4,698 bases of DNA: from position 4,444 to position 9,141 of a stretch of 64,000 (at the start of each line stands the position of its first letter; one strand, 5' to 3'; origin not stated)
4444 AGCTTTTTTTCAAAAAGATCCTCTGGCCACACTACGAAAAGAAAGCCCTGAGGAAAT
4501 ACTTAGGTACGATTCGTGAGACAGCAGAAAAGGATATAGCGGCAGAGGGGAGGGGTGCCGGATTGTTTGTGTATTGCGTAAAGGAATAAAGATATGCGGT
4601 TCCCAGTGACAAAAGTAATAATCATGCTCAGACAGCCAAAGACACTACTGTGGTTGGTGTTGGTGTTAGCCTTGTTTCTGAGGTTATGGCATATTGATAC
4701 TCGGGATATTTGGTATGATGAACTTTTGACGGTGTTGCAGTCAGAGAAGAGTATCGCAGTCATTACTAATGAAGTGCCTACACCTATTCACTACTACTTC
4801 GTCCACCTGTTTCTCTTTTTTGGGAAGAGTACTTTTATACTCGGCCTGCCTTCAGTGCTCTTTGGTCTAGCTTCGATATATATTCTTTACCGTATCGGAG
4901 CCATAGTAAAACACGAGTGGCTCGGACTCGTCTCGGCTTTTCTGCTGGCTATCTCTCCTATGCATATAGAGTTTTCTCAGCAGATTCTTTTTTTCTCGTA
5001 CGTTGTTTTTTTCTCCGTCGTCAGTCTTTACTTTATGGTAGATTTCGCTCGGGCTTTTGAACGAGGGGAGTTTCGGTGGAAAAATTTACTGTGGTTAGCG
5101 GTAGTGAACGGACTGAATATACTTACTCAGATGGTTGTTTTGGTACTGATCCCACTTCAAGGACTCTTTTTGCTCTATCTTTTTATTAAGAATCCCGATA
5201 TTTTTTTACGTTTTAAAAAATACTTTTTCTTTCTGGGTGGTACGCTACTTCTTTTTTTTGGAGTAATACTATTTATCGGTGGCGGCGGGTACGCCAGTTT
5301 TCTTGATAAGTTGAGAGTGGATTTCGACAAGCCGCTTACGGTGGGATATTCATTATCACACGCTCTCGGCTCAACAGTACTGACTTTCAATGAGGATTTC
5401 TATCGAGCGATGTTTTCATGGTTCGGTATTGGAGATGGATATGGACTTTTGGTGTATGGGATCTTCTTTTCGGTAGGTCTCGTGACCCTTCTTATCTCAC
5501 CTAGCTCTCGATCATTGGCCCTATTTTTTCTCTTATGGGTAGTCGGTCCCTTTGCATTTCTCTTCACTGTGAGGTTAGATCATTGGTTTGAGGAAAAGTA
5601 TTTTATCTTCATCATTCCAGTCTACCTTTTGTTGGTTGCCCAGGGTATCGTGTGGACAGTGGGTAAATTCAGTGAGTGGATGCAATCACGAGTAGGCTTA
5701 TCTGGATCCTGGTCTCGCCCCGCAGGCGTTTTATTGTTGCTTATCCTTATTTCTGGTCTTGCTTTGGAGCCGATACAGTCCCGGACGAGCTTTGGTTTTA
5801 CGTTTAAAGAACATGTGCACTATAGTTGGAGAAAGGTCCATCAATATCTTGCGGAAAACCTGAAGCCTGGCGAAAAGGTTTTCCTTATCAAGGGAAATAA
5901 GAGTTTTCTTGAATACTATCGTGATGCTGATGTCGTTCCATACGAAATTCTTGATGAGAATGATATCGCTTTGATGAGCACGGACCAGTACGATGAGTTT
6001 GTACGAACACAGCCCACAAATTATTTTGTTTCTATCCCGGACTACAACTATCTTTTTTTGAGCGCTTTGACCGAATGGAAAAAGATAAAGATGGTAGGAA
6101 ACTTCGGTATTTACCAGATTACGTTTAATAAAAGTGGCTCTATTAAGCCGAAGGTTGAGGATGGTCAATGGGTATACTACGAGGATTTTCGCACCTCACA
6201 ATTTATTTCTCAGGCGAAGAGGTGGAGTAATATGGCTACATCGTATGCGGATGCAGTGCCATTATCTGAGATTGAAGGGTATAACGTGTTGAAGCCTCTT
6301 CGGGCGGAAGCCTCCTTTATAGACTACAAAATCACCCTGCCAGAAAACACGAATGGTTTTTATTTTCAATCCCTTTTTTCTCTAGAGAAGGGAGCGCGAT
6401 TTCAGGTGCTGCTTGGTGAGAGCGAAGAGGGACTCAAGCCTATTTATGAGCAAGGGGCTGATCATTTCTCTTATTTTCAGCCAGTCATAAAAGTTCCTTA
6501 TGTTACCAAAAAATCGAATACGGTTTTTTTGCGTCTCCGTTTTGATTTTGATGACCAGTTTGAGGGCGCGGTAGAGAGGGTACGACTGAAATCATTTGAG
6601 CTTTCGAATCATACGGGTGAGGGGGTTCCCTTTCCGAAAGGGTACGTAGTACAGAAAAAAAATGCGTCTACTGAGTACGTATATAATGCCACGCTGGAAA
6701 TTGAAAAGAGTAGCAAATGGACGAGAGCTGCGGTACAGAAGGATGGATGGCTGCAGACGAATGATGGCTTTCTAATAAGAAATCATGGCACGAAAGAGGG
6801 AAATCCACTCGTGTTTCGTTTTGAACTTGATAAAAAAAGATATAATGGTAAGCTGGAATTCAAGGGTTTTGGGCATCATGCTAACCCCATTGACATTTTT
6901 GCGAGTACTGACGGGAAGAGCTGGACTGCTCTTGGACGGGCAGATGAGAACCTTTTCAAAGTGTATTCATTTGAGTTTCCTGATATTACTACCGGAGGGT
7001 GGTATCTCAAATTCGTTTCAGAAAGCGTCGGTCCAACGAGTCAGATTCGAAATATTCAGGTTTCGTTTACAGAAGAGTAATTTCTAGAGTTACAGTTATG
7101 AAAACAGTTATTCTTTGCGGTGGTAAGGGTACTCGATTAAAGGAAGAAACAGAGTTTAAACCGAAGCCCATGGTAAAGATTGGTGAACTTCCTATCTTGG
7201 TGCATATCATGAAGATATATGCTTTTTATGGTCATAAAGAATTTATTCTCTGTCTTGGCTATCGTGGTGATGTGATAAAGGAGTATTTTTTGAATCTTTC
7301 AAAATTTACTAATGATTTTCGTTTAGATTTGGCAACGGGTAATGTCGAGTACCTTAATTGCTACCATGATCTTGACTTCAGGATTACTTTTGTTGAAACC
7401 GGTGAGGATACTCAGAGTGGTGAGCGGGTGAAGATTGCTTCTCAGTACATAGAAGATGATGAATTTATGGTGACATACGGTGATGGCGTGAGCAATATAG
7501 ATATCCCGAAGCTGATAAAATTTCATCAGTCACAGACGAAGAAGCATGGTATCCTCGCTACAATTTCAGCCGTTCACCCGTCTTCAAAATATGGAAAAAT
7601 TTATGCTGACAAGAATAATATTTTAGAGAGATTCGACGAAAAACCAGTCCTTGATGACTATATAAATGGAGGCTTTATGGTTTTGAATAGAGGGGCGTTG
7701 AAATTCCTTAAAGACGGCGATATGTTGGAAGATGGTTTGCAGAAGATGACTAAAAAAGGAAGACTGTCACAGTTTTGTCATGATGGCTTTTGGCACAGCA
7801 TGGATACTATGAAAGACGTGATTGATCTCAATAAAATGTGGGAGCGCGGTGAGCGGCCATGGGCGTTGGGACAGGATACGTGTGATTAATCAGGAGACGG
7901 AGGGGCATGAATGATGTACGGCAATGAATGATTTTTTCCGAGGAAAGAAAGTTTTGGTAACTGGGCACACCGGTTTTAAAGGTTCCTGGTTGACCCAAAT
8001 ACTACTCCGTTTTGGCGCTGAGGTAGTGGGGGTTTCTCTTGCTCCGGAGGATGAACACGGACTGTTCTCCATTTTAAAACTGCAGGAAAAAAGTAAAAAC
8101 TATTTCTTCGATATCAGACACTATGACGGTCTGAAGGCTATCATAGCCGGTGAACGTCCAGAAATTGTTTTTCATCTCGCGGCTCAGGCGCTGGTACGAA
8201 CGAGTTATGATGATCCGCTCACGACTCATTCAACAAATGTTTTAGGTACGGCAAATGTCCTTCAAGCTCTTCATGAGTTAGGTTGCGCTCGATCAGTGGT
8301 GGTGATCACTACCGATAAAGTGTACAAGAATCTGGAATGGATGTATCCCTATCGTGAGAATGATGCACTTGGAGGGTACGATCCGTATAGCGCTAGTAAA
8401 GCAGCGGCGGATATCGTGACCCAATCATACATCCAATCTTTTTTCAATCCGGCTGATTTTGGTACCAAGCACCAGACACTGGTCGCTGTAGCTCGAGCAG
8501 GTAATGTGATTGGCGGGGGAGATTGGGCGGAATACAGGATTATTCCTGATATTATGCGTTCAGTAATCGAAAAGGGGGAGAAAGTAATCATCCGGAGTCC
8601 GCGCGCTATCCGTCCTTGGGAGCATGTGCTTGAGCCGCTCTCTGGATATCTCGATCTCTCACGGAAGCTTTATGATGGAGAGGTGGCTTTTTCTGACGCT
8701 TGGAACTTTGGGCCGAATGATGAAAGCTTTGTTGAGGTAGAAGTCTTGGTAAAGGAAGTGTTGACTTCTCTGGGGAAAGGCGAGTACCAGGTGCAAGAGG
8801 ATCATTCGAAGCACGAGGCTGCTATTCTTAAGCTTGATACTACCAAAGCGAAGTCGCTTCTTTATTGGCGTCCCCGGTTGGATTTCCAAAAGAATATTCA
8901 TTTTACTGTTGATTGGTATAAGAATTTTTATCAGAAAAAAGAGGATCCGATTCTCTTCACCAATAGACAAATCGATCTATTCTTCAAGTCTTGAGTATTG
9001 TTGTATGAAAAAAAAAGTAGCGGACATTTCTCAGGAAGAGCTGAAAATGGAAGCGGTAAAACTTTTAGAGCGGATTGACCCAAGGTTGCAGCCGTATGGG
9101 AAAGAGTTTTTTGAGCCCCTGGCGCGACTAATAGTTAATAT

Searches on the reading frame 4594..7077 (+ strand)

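Call 33: search_protein_families(library=pfam, proteins=[window:4594-7077:+], max_evalue=0.00001)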
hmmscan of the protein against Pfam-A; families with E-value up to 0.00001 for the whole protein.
window:4594-7077:+ (828 aa): 1 family
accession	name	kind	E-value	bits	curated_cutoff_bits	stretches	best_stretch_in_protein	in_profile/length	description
PF13231.12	PMT_2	-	1.1e-08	35.9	26.1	1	64-221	4-154/160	Dolichyl-phosphate-mannose-protein mannosyltransferase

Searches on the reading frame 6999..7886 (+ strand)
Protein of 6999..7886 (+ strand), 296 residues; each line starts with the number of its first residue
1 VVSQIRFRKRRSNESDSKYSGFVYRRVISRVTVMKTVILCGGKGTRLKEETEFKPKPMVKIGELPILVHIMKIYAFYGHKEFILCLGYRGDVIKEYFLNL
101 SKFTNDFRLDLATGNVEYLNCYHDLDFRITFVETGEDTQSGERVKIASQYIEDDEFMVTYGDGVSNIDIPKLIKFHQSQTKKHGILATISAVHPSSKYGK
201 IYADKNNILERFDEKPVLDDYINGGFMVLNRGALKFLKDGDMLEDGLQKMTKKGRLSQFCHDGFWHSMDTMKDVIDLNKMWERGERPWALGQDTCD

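Call 33: search_protein_families(library=pfam, proteins=[window:6999-7886:+], max_evalue=0.00001)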
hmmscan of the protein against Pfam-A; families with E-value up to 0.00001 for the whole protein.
window:6999-7886:+ (296 aa): 1 family
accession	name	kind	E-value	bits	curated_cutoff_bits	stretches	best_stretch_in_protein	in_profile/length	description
PF00483.29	NTP_transferase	-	8.1e-24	85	21.2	1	35-279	1-240/245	Nucleotidyl transferase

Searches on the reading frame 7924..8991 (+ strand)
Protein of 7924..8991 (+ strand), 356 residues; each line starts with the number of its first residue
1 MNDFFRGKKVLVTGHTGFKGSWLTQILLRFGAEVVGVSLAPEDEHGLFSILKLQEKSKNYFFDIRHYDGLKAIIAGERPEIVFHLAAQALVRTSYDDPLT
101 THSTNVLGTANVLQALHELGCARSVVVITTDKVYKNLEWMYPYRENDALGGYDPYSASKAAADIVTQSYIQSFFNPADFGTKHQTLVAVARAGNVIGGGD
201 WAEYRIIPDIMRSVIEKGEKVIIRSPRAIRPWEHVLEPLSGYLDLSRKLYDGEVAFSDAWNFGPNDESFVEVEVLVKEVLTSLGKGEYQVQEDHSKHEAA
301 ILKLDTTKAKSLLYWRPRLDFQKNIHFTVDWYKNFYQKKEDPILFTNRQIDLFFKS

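Call 33: search_protein_families(library=pfam, proteins=[window:7924-8991:+], max_evalue=0.00001)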
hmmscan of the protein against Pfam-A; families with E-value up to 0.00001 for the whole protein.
window:7924-8991:+ (356 aa): 5 families
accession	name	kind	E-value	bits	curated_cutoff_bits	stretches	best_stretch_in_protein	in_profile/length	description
PF16363.11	GDP_Man_Dehyd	-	2.6e-35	122.9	27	1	11-325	1-329/332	GDP-mannose 4,6 dehydratase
PF01370.27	Epimerase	-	4.9e-29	101.9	20.9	1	10-237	1-216/240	NAD dependent epimerase/dehydratase family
PF02719.21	Polysacc_synt_2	-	3.6e-15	56.4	20.2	1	10-230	1-201/293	Polysaccharide biosynthesis protein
PF04321.23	RmlD_sub_bind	-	1.5e-07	31.2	27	1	9-167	2-137/287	RmlD substrate binding domain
PF01073.25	3Beta_HSD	-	1.9e-06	27.5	22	1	11-138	1-125/280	3-beta hydroxysteroid dehydrogenase/isomerase family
